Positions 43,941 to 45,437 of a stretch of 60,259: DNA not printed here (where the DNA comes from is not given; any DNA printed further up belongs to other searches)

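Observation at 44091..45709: Phosphorylatable stand-alone receiver next to a pseudo-receiver fused to the committing phosphoglycosyl transferase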

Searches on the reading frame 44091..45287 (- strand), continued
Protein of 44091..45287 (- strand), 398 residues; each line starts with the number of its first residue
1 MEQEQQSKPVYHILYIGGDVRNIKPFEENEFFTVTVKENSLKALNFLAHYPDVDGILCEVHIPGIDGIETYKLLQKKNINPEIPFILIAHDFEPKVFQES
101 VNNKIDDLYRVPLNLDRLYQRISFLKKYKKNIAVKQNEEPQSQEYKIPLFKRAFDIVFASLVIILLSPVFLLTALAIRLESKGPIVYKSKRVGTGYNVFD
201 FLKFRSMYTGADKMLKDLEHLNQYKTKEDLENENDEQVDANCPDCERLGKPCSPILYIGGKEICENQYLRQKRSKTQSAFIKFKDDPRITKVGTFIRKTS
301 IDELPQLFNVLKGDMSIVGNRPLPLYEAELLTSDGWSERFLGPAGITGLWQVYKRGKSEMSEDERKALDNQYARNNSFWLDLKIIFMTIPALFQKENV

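Call 46: search_protein_families(library=pfam, proteins=[L052:7309-11646:+, L052:2815-5079:-, L077:449-1549:+, L019:843-2063:+, L011:243-4607:-], max_evalue=0.0001)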
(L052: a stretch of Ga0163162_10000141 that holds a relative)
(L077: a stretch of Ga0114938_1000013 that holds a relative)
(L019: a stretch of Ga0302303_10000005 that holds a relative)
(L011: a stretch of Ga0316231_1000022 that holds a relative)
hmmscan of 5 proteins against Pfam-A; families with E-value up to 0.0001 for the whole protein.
L052:7309-11646:+ (1445 aa): 10 families
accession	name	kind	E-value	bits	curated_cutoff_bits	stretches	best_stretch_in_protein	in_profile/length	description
PF00072.30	Response_reg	-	3.3e-42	143.6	30.2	2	1202-1314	2-110/111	Response regulator receiver domain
PF08448.16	PAS_4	-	4.9e-41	139.8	23.1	3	169-274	1-108/110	PAS fold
PF13426.13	PAS_9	-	4.7e-28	97.9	27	2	551-665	4-103/103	PAS domain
PF00989.32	PAS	-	2.4e-27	95.6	22.6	2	542-663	6-113/113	PAS fold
PF02518.31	HATPase_c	-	7.4e-26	91.2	26.4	1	925-1038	2-109/111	Histidine kinase-, DNA gyrase B-, and HSP90-like ATPase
PF00512.31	HisKA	-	1.1e-22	80.3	26.9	1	812-877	1-66/66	His Kinase A (phospho-acceptor) domain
PF08447.18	PAS_3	-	2.2e-22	79.6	25.6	1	433-518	2-88/89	PAS fold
PF13188.13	PAS_8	-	7.1e-13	48.4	21.8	0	287-338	2-53/65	PAS domain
PF01627.28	Hpt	-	1.8e-06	28.5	24.6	1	1361-1434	5-79/84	Hpt domain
PF13185.12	GAF_2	-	1.2e-05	26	28.6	1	63-154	45-136/136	GAF domain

L052:2815-5079:- (754 aa): 7 families
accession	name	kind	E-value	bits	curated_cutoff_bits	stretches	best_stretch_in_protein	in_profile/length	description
PF00072.30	Response_reg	-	2.9e-26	92.3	30.2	1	512-621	1-110/111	Response regulator receiver domain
PF02518.31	HATPase_c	-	3.3e-26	92.3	26.4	1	372-487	1-110/111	Histidine kinase-, DNA gyrase B-, and HSP90-like ATPase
PF00512.31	HisKA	-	4.2e-19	68.8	26.9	1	259-323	2-66/66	His Kinase A (phospho-acceptor) domain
PF01627.28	Hpt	-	3.1e-09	37.4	24.6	1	661-741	2-81/84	Hpt domain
PF07701.20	HNOBA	-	2e-07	31.2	23.4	1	8-56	2-52/216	Heme NO binding associated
PF13426.13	PAS_9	-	1.1e-05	26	27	1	138-236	3-102/103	PAS domain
PF13188.13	PAS_8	-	1.1e-05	25.6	21.8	1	131-181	6-53/65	PAS domain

L077:449-1549:+ (366 aa): 3 families
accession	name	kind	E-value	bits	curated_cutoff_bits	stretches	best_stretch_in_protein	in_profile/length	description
PF00072.30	Response_reg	-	8.5e-28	97.2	30.2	1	9-120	1-110/111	Response regulator receiver domain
PF02518.31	HATPase_c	-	8.3e-27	94.3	26.4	1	253-362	2-109/111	Histidine kinase-, DNA gyrase B-, and HSP90-like ATPase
PF00512.31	HisKA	-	9.4e-08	32.4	26.9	1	140-205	2-64/66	His Kinase A (phospho-acceptor) domain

L019:843-2063:+ (406 aa): 5 families
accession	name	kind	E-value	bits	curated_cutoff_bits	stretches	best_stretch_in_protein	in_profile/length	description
PF02518.31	HATPase_c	-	2.3e-21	76.7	26.4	1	299-405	5-108/111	Histidine kinase-, DNA gyrase B-, and HSP90-like ATPase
PF01590.32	GAF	-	1.9e-13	51.5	22.4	1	37-161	6-129/133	GAF domain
PF00512.31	HisKA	-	3.2e-11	43.5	26.9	1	189-251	3-62/66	His Kinase A (phospho-acceptor) domain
PF14501.12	HATPase_c_5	-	3e-06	27.5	22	1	297-394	3-92/102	GHKL domain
PF13185.12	GAF_2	-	3.1e-05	24.6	28.6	1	51-162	21-132/136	GAF domain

L011:243-4607:- (1454 aa): 10 families
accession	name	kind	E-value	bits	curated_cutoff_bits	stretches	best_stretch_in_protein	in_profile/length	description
PF08447.18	PAS_3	-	3.6e-72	239.1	25.6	5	443-532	2-89/89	PAS fold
PF13426.13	PAS_9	-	4.4e-45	152.6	27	2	174-276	2-102/103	PAS domain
PF02518.31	HATPase_c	-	2.1e-30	105.8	26.4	1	1054-1168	1-109/111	Histidine kinase-, DNA gyrase B-, and HSP90-like ATPase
PF00989.32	PAS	-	4.8e-29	101.1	22.6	2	164-271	2-109/113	PAS fold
PF08448.16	PAS_4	-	2.3e-28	99.1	23.1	3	174-280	6-110/110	PAS fold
PF00072.30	Response_reg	-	1e-27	96.9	30.2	1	1194-1307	1-110/111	Response regulator receiver domain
PF07701.20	HNOBA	-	4.3e-24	85.6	23.4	2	8-84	3-79/216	Heme NO binding associated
PF13188.13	PAS_8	-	1e-19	70.1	21.8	1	810-862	2-55/65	PAS domain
PF00512.31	HisKA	-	8.9e-18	64.5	26.9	1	943-1007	2-66/66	His Kinase A (phospho-acceptor) domain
PF01627.28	Hpt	-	1.8e-05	25.3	24.6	1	1362-1429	2-72/84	Hpt domain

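Call 51: predict_structure(alignment_id=A2)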
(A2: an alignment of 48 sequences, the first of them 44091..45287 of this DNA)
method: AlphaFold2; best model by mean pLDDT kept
length: 398 residues; sequences in the alignment: 48
mean_pLDDT: 84.1   pTM: 0.55
mean pLDDT of the five models: 84.1, 80.3, 77.7, 76.6, 75.2
residues with pLDDT >= 90: 192; 70-90: 143; 50-70: 47; < 50: 16
segments of 3 or more residues with pLDDT < 50: 1-5, 138-140, 396-398
pLDDT, mean of each block of 10 residues (from residue 1): 61 95 93 94 91 94 91 90 93 91 93 92 91 59 75 96 96 93 89 90 89 76 54 59 88 84 83 60 75 88 94 94 82 72 90 81 88 91 88 57
secondary structure, 60 per line:
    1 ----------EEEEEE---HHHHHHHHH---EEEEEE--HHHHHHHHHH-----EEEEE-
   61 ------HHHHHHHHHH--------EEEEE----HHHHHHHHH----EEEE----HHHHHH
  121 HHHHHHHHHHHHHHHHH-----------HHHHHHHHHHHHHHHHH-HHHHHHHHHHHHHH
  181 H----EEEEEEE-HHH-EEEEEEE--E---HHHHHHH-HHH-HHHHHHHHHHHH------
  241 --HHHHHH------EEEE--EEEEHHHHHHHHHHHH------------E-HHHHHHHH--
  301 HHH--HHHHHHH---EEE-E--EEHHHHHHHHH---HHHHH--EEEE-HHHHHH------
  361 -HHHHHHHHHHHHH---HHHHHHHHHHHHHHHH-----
elements in order: E11-16 H20-28 E32-37 H40-49 E55-59 H67-76 E85-89 H94-102 E107-110 H115-137 H149-165 H167-181 E186-192 E198-204 H211-217 H223-234 H243-248 E255-258 E261-264 H265-276 H291-298 H306-312 E316-318 H325-333 H337-341 E344-347 H349-354 H362-374 H378-393

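Call 55: fold_search(model_id=the predicted structure, library=pdb)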
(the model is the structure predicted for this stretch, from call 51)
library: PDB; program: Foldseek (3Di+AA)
matches with E <= 10: 1586; with E <= 0.001: 491
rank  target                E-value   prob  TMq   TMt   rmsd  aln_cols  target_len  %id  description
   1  8e37_A                2.5e-14  1.00  0.40  0.83  10.2       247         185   28  Structure of Campylobacter concisus wild-type SeMet PglC (released 2023-09-06)
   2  8g1n_A                2.8e-14  1.00  0.40  0.80   9.6       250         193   28  Structure of Campylobacter concisus PglC I57M/Q175M Variant with modeled C-terminus (released 2023-05-31)
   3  8g1n_B                4.9e-14  1.00  0.40  0.80  10.7       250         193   28  Structure of Campylobacter concisus PglC I57M/Q175M Variant with modeled C-terminus (released 2023-05-31)
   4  8t53_A                1.2e-12  1.00  0.36  0.36  21.2       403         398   20  S. enterica WbaP in a styrene maleic acid liponanoparticle (released 2024-02-14)
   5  8tef_A                2.7e-07  1.00  0.27  0.21   9.6       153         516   22  PorX primitive monoclinic crystal form (released 2024-04-17)
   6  8tef_D                2.7e-07  1.00  0.28  0.23  23.4       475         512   13  PorX primitive monoclinic crystal form (released 2024-04-17)
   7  8ted_B                3.1e-07  1.00  0.27  0.22   9.4       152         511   22  PorX primitive orthorhombic crystal form (released 2024-04-17)
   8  7pv7_A                4.0e-07  1.00  0.27  0.22  11.1       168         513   20  Crystal structure of dimeric Porphyromonas gingivalis PorX, a type 9 secretion system response regulator. (released 2022-12-14)
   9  1l5y_A                4.2e-07  1.00  0.26  0.63   5.4       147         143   22  CRYSTAL STRUCTURE OF MG2+ / BEF3-BOUND RECEIVER DOMAIN OF SINORHIZOBIUM MELILOTI DCTD (released 2002-10-23)
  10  8tef_C                5.7e-07  1.00  0.24  0.19  15.2       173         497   19  PorX primitive monoclinic crystal form (released 2024-04-17)
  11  3kcn_A                7.3e-07  1.00  0.29  0.78   3.2       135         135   18  The crystal structure of adenylate cyclase from Rhodopirellula baltica (released 2009-11-17)
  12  8p6f_B                7.8e-07  1.00  0.27  0.22   9.5       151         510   22  Crystal structure of PorX-Fj (released 2024-04-03)
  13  4kfc_B                8.3e-07  1.00  0.27  0.46   2.4       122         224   19  Crystal structure of a hyperactive mutant of response regulator KdpE complexed to its promoter DNA (released 2014-02-19)
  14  6ont                  8.3e-07  1.00  0.26  0.77   2.6       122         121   28  Structure of the Francisella response regulator 1452 receiver domain (released 2020-03-25)
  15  3cfy                  8.8e-07  1.00  0.27  0.76   2.9       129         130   16  Crystal structure of signal receiver domain of putative Luxo repressor protein from Vibrio parahaemolyticus (released 2008-03-18)
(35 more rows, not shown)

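Call 74: search_protein_representatives(protein=window:44091-45287:-)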
Query: 398 residues. Proteins with E-value up to 0.001 (for the whole library): 61511; up to 1e-10: 41022; up to 1e-30: 4119. The best 150 are listed.
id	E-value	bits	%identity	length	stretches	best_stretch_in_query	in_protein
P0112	4.4e-132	457.0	58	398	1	10-398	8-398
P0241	6.6e-126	436.7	53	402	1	12-398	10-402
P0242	5.3e-120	417.2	53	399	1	9-398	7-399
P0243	2.6e-119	415.0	53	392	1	11-397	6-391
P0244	1.2e-113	396.3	53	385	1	12-398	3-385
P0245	5.2e-109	381.0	51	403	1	12-398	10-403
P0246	6.3e-107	374.2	51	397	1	13-398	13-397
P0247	9.9e-107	373.5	53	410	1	12-398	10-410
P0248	1.7e-106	372.8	46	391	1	27-398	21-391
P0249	1.7e-106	372.8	48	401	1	2-396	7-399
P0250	7.7e-105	367.3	49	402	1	33-398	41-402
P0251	5.6e-104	364.5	50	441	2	248-398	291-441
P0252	1.1e-102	360.3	50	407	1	29-398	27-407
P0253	1.7e-101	356.3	50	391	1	47-398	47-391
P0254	3.1e-101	355.4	51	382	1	12-398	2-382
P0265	1.0e-93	330.7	47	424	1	12-398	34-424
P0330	5.2e-79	282.3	48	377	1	48-398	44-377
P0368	5.4e-73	262.5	43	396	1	32-398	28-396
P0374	2.3e-72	260.4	44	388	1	53-397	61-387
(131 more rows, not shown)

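Call 77: find_encoding_contigs(protein=P0330, flank=4000, max_places=2)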
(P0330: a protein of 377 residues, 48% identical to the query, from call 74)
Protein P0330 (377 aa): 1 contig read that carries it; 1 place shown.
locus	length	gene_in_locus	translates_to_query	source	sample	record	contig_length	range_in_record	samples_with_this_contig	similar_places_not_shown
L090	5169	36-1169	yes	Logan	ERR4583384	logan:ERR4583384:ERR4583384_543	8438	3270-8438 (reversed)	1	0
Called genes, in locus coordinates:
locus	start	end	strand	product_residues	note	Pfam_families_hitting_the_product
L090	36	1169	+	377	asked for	PF00072:Response_reg, PF02397:Bac_transf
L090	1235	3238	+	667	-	PF13448:DUF4114, PF16130:DUF4842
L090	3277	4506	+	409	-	PF00534:Glycos_transf_1, PF13692:Glyco_trans_1_4, PF13524:Glyco_trans_1_2 (faint)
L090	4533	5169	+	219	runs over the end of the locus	PF00132:Hexapep, PF14602:Hexapep_2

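Call 78: find_encoding_contigs(protein=P0368, flank=4000, max_places=2)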
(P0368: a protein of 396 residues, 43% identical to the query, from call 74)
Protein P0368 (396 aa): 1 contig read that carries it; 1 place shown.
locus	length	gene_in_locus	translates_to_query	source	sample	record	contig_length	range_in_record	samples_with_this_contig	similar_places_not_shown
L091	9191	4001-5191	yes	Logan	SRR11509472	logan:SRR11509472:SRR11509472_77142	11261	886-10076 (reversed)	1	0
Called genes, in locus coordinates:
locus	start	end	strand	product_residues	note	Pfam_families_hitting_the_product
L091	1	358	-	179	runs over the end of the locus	PF07700:HNOB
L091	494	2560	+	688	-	PF13448:DUF4114, PF16130:DUF4842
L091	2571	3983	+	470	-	PF04932:Wzy_C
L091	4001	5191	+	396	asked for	PF00072:Response_reg, PF02397:Bac_transf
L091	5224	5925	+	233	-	PF02321:OEP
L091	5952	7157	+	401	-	PF13506:Glyco_transf_21, PF00535:Glycos_transf_2, PF13641:Glyco_tranf_2_3, PF13632:Glyco_trans_2_3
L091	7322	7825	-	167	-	PF20398:DUF6691, PF04143:Sulf_transp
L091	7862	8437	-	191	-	PF04143:Sulf_transp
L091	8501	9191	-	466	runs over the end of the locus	PF03573:OprD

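Call 80: find_encoding_contigs(protein=P0374, flank=4000, max_places=2)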
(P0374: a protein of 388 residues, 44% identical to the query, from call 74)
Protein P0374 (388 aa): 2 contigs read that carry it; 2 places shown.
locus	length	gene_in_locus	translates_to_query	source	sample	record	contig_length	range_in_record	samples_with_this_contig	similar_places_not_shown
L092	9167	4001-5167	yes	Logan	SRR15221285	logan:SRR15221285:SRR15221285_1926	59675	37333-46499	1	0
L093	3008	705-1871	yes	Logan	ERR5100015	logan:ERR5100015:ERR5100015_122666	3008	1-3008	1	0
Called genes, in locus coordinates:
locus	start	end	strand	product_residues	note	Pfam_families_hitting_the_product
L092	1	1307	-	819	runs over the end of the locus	PF00989:PAS, PF08448:PAS_4, PF13426:PAS_9, PF08447:PAS_3, PF00512:HisKA, PF02518:HATPase_c, PF00072:Response_reg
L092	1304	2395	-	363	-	PF08495:FIST, PF10442:FIST_C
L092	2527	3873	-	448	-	PF00072:Response_reg, PF00158:Sigma54_activat, PF14532:Sigma54_activ_2, PF07728:AAA_5 (weak), PF25601:AAA_lid_14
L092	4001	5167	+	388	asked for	PF00072:Response_reg, PF02397:Bac_transf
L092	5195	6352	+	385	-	PF00535:Glycos_transf_2, PF13641:Glyco_tranf_2_3, PF13632:Glyco_trans_2_3 (weak)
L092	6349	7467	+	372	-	PF13439:Glyco_transf_4, PF13579:Glyco_trans_4_4 (faint), PF20706:GT4-conflict, PF00534:Glycos_transf_1, PF13692:Glyco_trans_1_4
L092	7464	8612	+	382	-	PF13641:Glyco_tranf_2_3, PF00535:Glycos_transf_2, PF13632:Glyco_trans_2_3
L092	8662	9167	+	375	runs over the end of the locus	PF01103:Omp85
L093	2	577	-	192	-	?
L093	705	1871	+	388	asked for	PF00072:Response_reg, PF02397:Bac_transf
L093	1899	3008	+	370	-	?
